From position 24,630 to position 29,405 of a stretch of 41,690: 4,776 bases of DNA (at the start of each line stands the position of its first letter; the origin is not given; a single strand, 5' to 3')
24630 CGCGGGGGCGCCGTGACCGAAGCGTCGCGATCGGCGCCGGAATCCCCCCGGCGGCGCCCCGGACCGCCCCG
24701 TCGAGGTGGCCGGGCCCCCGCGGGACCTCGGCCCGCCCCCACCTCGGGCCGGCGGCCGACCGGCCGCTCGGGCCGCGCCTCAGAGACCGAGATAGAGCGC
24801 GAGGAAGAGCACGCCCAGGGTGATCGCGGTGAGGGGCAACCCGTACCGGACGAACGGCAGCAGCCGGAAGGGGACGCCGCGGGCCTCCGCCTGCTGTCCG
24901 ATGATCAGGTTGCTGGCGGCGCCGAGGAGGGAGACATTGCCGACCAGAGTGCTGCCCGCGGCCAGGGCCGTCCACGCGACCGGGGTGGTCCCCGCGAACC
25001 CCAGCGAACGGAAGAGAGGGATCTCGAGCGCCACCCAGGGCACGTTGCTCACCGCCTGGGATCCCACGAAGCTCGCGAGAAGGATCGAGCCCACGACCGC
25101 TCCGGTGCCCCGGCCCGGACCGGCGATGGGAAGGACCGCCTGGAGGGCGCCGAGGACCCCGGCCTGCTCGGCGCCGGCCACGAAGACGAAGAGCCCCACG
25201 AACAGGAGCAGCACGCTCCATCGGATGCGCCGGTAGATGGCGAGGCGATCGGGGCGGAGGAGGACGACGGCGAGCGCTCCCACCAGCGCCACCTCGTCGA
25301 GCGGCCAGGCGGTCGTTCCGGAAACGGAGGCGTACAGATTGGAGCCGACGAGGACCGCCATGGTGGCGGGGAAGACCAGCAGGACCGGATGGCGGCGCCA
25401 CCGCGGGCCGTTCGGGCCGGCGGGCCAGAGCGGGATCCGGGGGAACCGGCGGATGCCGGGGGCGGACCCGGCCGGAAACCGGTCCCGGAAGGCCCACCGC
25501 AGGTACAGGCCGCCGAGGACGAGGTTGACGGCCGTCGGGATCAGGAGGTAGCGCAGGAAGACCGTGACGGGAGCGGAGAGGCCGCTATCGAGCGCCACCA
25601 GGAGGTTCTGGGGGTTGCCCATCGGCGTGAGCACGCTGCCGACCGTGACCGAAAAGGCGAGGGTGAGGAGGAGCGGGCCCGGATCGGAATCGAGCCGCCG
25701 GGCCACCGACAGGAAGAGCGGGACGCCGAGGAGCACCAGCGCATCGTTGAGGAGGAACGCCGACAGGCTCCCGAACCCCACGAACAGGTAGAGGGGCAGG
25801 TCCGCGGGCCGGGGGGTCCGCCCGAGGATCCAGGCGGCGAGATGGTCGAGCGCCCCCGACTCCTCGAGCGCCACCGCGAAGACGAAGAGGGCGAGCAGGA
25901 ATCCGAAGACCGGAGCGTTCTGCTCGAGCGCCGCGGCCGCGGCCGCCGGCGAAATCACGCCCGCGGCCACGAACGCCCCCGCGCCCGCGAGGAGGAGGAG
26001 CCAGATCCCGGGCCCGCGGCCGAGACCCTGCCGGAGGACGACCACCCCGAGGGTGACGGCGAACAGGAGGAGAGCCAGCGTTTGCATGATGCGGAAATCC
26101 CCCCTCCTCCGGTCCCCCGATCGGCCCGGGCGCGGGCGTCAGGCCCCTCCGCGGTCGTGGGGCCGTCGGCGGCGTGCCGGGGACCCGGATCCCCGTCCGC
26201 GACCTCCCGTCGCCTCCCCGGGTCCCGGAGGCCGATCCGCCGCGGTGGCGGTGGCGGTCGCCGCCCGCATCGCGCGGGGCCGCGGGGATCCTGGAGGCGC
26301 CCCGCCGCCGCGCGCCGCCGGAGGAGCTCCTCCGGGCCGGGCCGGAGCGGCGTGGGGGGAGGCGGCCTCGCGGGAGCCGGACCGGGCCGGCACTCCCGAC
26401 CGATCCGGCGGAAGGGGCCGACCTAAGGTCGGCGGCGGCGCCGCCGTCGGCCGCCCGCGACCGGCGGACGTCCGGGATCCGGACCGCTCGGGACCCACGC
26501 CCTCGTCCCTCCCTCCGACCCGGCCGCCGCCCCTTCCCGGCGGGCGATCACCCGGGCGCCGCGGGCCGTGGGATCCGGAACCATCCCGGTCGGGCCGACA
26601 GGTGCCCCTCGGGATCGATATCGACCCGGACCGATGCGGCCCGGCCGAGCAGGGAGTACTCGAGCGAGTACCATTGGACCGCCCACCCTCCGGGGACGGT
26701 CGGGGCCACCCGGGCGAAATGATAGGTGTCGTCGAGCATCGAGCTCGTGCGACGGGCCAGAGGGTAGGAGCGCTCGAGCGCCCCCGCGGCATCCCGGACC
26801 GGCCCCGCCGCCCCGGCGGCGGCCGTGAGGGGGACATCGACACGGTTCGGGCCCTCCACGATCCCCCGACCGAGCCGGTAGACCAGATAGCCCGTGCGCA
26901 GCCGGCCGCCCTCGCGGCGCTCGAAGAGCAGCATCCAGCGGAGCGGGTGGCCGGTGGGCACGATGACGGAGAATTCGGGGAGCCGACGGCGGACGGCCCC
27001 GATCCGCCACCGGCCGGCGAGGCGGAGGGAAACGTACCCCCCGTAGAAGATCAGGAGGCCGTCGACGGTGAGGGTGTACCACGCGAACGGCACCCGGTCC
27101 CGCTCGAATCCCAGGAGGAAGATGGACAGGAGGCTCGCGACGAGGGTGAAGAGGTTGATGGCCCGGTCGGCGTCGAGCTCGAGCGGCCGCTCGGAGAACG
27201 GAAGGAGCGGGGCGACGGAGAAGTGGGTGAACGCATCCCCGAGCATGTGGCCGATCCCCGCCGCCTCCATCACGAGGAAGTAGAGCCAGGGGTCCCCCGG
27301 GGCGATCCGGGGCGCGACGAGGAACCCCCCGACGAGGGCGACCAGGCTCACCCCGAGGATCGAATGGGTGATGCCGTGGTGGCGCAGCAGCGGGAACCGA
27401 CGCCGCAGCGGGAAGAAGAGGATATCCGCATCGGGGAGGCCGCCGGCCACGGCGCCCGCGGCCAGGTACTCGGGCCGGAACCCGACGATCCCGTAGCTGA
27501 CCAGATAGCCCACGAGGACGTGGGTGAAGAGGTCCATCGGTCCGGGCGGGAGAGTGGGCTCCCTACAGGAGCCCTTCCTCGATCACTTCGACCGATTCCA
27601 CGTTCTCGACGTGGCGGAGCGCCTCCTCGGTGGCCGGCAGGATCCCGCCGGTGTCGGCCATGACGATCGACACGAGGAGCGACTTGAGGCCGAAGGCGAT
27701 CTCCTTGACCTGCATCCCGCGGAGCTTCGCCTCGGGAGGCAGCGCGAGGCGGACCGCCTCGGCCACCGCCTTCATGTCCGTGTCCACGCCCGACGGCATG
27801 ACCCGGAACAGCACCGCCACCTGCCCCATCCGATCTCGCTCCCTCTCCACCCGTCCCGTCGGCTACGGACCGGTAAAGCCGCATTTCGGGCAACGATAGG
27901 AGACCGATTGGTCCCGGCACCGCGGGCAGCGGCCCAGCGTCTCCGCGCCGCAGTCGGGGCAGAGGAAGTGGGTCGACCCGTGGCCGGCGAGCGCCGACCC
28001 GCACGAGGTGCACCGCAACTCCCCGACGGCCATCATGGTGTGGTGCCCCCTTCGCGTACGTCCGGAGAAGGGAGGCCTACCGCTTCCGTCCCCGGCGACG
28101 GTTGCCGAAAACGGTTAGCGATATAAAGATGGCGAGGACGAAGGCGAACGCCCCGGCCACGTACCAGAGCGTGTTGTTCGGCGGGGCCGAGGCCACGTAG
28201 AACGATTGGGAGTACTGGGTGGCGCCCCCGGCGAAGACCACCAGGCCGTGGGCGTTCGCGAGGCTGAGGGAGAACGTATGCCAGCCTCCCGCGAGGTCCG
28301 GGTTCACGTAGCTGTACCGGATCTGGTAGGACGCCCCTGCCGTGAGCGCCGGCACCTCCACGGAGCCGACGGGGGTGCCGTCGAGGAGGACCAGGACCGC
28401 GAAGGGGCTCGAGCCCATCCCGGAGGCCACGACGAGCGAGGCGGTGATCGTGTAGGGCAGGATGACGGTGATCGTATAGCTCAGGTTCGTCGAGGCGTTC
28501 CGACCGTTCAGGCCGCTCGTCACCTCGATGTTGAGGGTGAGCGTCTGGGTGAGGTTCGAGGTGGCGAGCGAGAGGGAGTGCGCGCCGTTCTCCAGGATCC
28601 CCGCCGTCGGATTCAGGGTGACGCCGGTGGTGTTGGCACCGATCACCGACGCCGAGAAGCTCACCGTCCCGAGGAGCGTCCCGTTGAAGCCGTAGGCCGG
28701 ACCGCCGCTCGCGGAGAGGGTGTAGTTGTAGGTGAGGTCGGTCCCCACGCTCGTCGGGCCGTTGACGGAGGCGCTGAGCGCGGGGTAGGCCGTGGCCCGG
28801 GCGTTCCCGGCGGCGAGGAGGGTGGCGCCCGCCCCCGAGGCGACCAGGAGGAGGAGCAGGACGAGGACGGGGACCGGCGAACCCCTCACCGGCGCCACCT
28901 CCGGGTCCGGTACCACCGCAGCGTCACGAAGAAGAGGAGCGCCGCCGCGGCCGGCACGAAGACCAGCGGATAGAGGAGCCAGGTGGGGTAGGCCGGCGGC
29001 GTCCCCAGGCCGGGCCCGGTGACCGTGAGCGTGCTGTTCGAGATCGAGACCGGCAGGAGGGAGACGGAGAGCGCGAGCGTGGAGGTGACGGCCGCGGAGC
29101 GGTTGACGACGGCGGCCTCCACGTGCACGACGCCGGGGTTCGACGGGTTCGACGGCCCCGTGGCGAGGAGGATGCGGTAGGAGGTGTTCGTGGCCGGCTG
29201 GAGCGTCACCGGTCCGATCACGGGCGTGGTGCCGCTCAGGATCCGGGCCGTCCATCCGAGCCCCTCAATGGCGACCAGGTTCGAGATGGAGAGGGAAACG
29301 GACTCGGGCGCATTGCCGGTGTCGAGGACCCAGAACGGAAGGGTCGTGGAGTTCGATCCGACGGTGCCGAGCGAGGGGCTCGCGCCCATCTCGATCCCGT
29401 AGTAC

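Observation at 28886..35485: Giant AglB: a full-length STT3 oligosaccharyltransferase fused to about 1,290 aa of sequon-rich beta-sandwich repeats with a second membrane anchor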

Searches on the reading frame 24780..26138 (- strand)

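Call 13: search_protein_families(library=pfam, proteins=[window:24780-26138:-], max_evalue=0.01)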
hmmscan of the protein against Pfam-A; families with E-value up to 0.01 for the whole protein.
window:24780-26138:- (452 aa): 1 family
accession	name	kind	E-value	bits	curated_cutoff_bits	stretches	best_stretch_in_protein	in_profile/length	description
PF03600.22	CitMHS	-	1.5e-47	162.8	31.9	1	45-392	11-334/336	Citrate transporter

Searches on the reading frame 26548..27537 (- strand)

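Call 13: search_protein_families(library=pfam, proteins=[window:26548-27537:-], max_evalue=0.01)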
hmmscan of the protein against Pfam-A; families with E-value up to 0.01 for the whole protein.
window:26548-27537:- (329 aa): 1 family
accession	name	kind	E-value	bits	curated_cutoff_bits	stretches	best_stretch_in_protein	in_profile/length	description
PF04307.19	YdjM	-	5.5e-21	75.3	29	1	1-149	1-153/176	YdjM inner membrane protein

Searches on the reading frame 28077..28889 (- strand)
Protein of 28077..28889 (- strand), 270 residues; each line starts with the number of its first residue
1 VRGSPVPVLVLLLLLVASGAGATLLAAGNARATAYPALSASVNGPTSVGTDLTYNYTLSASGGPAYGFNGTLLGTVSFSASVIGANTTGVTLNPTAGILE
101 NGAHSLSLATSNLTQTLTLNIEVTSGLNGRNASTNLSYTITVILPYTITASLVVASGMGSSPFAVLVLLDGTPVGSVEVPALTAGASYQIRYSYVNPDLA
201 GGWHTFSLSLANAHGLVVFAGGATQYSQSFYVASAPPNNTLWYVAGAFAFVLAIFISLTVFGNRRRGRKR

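Call 83: find_homologous_proteins(query=window:28077-28889:-, max_evalue=0.001)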
Query window:28077-28889:- (270 aa): 49 proteins with E <= 0.001 among 8000 candidates.
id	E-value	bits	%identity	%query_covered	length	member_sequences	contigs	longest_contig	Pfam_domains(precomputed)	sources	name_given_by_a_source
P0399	4.5e-158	543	97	100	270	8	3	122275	-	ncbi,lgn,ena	-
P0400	4.5e-129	448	80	100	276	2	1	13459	-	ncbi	ncbi:MAG: hypothetical protein ACYDFT_01765 [Thermoplasmata archaeon]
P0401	1.3e-128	446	83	94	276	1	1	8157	-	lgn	-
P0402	6.0e-114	398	76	93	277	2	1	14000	-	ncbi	ncbi:MAG: hypothetical protein ACRECR_07070 [Thermoplasmata archaeon]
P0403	4.3e-87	310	61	90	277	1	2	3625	-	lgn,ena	-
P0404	4.7e-84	300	61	90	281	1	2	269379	-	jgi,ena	jgi:hypothetical protein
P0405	2.7e-83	298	60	90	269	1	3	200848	-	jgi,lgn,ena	jgi:hypothetical protein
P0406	4.0e-75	271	57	88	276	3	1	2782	-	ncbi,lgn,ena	-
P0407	2.9e-71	258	55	87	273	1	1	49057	-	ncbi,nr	ncbi:MAG: hypothetical protein L3K03_03560 [Thermoplasmata archaeon]|nr:hypothetical protein [Thermo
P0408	2.1e-70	255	50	97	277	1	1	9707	-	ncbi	-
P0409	1.5e-69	253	54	86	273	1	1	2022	-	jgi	jgi:hypothetical protein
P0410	2.0e-68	249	54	86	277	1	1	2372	-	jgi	jgi:hypothetical protein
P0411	8.0e-68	247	51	83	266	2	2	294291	-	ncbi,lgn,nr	ncbi:MAG TPA: hypothetical protein VGX00_02805 [Thermoplasmata archaeon]|nr:hypothetical protein [Th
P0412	7.9e-65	237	50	89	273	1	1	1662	-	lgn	-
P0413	5.9e-64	234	50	91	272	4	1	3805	-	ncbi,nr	ncbi:MAG: hypothetical protein L3J86_01355 [Thermoplasmata archaeon]|nr:hypothetical protein [Thermo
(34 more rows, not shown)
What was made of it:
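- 28077..28889 (-): Translationally coupled partner gene, 270 aa.
- Its GTG start overlaps the AglB TGA stop (GTGA).
- It has an N-terminal signal-like hydrophobic segment.
- It has a CARDB-like beta-sandwich ectodomain with an invariant GxNxTG sequon.
- It ends in a C-terminal TM helix and a basic tail. All family members are named 'hypothetical protein' (call 83).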

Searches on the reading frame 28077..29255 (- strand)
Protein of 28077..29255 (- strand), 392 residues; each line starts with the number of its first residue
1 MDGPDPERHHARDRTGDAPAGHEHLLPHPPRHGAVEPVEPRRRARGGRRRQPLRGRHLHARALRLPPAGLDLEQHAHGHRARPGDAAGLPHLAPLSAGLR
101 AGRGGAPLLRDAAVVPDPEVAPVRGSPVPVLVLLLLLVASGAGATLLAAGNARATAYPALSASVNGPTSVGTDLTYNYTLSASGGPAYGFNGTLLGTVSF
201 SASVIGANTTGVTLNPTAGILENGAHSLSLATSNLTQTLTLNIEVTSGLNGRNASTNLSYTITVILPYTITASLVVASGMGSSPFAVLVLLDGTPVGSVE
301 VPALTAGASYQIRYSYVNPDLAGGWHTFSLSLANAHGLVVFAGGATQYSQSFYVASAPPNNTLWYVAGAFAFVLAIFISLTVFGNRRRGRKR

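Call 13: search_protein_families(library=pfam, proteins=[window:28077-29255:-], max_evalue=0.01)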
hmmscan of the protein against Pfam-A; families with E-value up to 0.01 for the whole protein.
window:28077-29255:- (392 aa): 1 family
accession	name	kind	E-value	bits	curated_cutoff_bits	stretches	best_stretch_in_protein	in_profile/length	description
PF07705.17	CARDB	-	0.0016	19.1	22.7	1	282-322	35-73/101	CARDB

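Call 15: search_protein_families(library=ncbifam, proteins=[window:28077-29255:-], max_evalue=1)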
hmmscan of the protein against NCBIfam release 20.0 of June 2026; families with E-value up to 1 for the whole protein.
window:28077-29255:- (392 aa): 1 family
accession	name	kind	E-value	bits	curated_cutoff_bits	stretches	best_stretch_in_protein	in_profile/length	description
NF041895.1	choice_anch_V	domain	0.046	13.8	42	1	158-212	37-89/150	choice-of-anchor V domain-containing protein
